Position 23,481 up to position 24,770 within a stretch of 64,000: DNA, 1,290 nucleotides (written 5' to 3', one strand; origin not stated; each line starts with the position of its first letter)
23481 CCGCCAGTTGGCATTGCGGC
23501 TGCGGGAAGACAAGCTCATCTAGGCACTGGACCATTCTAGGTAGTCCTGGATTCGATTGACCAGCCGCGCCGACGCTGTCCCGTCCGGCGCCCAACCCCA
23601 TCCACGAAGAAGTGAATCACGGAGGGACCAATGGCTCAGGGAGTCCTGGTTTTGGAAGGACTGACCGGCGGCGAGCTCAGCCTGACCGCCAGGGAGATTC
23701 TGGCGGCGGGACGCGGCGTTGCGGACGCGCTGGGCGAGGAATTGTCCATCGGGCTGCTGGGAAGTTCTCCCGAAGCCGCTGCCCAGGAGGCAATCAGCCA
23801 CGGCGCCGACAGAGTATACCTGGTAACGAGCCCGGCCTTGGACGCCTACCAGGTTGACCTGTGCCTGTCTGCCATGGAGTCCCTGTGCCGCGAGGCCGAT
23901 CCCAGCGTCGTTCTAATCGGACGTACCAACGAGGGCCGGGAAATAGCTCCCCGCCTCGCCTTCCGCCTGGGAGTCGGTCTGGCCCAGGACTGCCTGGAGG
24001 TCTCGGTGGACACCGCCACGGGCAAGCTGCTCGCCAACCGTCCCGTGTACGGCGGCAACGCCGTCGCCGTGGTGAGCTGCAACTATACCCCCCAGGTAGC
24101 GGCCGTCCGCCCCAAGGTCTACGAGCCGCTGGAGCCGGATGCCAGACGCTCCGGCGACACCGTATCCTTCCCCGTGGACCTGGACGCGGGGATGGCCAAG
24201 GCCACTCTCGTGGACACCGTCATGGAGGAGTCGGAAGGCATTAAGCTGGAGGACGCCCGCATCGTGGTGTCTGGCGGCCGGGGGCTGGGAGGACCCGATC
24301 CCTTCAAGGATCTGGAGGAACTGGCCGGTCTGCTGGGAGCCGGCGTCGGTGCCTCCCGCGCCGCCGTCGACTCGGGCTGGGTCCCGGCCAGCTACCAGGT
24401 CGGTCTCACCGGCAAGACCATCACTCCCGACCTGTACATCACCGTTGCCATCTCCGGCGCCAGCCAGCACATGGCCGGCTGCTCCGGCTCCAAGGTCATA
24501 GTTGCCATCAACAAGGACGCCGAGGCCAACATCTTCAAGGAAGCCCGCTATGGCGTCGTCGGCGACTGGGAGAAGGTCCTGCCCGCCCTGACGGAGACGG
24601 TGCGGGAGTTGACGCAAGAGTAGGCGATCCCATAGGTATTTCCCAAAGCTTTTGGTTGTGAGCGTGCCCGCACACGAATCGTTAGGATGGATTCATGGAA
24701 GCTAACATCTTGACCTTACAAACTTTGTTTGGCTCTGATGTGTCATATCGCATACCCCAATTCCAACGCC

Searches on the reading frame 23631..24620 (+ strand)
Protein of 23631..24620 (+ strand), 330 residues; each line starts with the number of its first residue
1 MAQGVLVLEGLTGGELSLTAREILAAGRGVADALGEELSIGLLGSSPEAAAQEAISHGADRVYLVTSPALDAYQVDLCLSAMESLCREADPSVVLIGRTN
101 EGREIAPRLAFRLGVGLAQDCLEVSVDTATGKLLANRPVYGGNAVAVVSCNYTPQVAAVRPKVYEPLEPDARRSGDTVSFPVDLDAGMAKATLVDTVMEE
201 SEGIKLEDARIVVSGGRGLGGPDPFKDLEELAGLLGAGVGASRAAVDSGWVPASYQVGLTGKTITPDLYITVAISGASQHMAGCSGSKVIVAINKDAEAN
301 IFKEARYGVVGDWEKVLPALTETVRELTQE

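Call 90: search_protein_families(library=pfam, proteins=[window:23631-24620:+], max_evalue=0.001)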
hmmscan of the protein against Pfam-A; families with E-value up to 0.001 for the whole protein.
window:23631-24620:+ (330 aa): 2 families
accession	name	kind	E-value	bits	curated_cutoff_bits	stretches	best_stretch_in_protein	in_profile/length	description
PF01012.27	ETF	-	1.3e-37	129.8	26.7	1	7-183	3-179/181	Electron transfer flavoprotein domain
PF00766.25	ETF_alpha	-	7.1e-33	112.9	27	1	205-284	1-80/81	Electron transfer flavoprotein FAD-binding domain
